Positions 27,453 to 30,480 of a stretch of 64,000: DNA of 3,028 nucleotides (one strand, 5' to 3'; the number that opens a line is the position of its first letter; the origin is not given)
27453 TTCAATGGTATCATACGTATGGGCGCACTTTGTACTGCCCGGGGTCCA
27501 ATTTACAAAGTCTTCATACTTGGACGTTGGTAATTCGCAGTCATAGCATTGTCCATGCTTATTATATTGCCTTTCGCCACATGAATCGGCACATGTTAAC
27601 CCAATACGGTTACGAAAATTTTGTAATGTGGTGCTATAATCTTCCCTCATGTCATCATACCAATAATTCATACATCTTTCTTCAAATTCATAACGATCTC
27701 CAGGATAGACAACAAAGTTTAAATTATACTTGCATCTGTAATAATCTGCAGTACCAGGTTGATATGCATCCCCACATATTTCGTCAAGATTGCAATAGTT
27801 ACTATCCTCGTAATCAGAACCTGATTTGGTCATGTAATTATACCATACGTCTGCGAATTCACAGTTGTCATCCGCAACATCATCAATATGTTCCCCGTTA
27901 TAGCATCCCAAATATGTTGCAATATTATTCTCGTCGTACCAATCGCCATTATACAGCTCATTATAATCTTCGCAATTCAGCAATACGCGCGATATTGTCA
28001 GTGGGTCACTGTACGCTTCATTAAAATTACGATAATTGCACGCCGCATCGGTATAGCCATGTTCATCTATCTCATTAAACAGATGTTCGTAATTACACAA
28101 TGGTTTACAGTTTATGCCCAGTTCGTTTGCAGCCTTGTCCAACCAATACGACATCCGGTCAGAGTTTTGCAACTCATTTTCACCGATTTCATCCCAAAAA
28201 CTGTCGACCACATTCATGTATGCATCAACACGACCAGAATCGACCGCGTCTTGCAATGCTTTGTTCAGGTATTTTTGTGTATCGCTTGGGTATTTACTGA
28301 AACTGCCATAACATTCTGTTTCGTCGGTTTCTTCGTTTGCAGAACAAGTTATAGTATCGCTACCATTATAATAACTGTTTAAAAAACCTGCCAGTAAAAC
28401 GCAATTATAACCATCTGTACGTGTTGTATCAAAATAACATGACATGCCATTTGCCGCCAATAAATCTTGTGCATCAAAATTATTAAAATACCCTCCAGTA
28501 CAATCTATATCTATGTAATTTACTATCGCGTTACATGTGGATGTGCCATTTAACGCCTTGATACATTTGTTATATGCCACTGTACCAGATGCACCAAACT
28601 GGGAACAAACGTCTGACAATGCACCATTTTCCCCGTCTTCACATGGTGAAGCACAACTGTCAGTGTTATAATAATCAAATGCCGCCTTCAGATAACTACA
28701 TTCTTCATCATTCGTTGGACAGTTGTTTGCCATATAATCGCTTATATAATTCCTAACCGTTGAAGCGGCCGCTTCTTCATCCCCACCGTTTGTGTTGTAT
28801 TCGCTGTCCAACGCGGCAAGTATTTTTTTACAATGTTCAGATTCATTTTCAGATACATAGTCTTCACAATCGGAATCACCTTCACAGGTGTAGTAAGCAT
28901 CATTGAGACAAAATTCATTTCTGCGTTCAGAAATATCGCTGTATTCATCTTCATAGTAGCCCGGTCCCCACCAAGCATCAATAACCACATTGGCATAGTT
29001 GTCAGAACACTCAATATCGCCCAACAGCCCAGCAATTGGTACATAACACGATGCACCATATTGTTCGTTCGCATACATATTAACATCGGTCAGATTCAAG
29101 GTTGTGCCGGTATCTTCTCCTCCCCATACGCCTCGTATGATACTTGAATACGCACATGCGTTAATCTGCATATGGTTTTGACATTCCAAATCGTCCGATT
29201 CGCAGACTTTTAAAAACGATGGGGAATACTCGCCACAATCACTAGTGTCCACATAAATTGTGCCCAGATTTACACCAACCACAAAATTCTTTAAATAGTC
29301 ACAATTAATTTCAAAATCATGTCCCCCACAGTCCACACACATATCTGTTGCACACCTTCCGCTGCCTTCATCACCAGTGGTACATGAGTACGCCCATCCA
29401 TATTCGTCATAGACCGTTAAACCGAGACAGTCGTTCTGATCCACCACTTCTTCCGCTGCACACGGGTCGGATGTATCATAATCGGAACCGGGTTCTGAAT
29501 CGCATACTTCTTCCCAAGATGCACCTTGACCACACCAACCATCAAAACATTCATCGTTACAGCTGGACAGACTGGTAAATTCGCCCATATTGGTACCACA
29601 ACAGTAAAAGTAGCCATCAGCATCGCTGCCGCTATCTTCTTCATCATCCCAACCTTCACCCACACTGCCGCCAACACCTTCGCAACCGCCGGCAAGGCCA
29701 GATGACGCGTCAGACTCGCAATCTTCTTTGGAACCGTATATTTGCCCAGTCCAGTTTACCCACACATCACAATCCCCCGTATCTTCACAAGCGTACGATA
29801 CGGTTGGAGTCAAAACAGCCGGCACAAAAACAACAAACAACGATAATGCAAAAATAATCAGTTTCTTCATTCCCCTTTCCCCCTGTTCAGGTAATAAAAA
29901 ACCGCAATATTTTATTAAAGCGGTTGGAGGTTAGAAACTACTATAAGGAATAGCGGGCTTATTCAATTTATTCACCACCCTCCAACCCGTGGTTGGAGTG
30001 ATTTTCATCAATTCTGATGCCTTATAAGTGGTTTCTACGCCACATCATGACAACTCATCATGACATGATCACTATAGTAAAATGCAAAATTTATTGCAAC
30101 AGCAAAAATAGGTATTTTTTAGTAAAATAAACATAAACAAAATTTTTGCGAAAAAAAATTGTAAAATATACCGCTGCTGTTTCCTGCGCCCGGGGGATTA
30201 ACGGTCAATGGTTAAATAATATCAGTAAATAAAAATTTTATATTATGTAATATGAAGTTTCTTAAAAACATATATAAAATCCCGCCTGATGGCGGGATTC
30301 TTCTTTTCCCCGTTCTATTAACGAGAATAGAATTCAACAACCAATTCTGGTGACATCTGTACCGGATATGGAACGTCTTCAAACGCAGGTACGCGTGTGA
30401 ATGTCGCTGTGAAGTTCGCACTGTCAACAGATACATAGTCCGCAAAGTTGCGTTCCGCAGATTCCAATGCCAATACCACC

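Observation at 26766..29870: Expanded 1034-aa paralogue: conserved ends, modular Cys-helix repeats in a variable middle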

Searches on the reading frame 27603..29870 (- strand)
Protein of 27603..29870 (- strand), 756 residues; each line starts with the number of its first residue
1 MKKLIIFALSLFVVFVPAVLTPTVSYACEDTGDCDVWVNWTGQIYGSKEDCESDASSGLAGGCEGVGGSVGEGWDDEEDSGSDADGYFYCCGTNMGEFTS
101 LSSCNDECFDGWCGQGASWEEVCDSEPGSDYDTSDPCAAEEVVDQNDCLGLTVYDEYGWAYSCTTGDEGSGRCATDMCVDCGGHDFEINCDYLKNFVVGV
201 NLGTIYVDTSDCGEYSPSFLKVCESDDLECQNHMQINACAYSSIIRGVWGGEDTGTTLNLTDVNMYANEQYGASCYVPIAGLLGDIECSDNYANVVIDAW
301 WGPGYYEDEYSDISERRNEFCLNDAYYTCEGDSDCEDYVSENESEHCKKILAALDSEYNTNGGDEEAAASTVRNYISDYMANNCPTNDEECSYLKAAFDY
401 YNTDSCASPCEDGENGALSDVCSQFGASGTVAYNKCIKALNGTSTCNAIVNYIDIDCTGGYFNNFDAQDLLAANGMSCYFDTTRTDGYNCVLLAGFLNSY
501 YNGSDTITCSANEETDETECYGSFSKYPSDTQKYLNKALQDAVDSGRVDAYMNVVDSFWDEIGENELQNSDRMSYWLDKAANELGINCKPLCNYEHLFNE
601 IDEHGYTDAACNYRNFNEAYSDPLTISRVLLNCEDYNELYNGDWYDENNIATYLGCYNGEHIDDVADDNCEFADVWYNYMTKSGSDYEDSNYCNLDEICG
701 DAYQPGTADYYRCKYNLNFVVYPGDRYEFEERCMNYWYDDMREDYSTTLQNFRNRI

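Call 31: search_protein_representatives(alignment_id=A3)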
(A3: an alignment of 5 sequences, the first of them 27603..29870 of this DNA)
Query: 5 sequences, 709 profile positions. Proteins with E-value up to 0.001 (for the whole library): 4; up to 1e-10: 4; up to 1e-30: 4. The best 4 are listed.
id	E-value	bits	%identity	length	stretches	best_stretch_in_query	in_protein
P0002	0.0e+00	1154.0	-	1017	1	1-709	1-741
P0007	4.7e-150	518.2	-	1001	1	1-692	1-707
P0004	5.2e-118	412.2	-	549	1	1-422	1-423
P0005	8.6e-103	361.9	-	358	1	1-296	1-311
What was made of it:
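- Only 4 representatives appear among 1.84e9 proteins (call 31).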

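Call 37: find_encoding_contigs(protein=P0007, flank=10000, max_places=4)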
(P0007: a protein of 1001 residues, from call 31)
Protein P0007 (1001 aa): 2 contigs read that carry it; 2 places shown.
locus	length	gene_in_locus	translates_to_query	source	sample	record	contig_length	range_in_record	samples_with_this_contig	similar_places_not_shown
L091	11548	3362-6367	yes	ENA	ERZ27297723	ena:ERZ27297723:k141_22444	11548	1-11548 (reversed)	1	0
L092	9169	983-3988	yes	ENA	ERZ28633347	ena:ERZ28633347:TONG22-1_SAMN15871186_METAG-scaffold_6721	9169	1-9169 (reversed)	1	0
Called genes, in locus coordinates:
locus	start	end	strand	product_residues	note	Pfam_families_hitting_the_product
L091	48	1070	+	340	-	PF03706:LPG_synthase_TM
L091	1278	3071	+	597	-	PF00575:S1 (faint), PF10150:RNase_E_G, PF20833:RNase_E_G_Thio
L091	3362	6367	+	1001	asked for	-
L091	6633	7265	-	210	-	PF00163:Ribosomal_S4, PF01479:S4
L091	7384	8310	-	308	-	PF02811:PHP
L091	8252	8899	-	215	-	PF00753:Lactamase_B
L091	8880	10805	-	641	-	PF00004:AAA, PF23902:AAA_lid_PRS2_C, PF17862:AAA_lid_3, PF01434:Peptidase_M41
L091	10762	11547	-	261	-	?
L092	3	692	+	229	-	?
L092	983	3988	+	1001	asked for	-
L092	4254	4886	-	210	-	PF00163:Ribosomal_S4, PF01479:S4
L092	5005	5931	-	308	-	PF02811:PHP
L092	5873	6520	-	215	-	PF00753:Lactamase_B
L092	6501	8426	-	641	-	PF00004:AAA, PF23902:AAA_lid_PRS2_C, PF17862:AAA_lid_3, PF01434:Peptidase_M41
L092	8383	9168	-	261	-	?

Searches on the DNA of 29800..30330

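Call 73: search_rna_families(source=window, start=29800, end=30330, threshold=evalue, max_evalue=1)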
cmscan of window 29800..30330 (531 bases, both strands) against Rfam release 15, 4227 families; matches with E-value up to 1: 9.
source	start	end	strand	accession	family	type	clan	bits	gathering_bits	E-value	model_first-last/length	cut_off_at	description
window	29914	29987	-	RF02221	sRNA-Xcc1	Gene; sRNA;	-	35.2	53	0.00018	1-87/87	no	sRNA-Xcc1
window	30234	30308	+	RF02064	STnc370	Gene; sRNA;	-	28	54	0.12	1-71/71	no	Enterobacterial sRNA STnc370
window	30258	30330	-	RF02621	BSnc120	Gene; sRNA;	-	19.4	114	0.12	11-88/88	5'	Brucella sRNA 120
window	30276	30330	-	RF01393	isrJ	Gene; sRNA;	-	18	37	0.79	11-75/75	5'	isrJ Hfq binding RNA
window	30236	30305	-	RF02628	Hrs1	Gene; sRNA;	-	17.8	56.4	0.67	1-74/74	no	Hfq-regulated sRNA 1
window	30159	30309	+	RF02079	STnc180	Gene; sRNA;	-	17.2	50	0.57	1-208/208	no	Enterobacterial sRNA STnc180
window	30232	30300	+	RF01822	RsaJ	Gene; sRNA;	-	15.1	100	0.33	1-287/287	no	RNA Staph. aureus A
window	30121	30205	+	RF01822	RsaJ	Gene; sRNA;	-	13.8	100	0.76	1-287/287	no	RNA Staph. aureus A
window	29824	29887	+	RF01675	CrcZ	Gene; sRNA;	-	12.1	95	0.5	1-398/398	no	Pseudomonas sRNA CrcZ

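Call 76: search_rna_families(source=window, start=29880, end=30020, threshold=evalue, max_evalue=0.01, show_alignments=1)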
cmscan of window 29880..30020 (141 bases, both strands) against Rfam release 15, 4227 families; matches with E-value up to 0.01: 1.
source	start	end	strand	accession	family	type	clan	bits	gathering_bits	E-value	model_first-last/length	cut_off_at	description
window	29914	29987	-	RF02221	sRNA-Xcc1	Gene; sRNA;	-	35.2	53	4.8e-05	1-87/87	no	sRNA-Xcc1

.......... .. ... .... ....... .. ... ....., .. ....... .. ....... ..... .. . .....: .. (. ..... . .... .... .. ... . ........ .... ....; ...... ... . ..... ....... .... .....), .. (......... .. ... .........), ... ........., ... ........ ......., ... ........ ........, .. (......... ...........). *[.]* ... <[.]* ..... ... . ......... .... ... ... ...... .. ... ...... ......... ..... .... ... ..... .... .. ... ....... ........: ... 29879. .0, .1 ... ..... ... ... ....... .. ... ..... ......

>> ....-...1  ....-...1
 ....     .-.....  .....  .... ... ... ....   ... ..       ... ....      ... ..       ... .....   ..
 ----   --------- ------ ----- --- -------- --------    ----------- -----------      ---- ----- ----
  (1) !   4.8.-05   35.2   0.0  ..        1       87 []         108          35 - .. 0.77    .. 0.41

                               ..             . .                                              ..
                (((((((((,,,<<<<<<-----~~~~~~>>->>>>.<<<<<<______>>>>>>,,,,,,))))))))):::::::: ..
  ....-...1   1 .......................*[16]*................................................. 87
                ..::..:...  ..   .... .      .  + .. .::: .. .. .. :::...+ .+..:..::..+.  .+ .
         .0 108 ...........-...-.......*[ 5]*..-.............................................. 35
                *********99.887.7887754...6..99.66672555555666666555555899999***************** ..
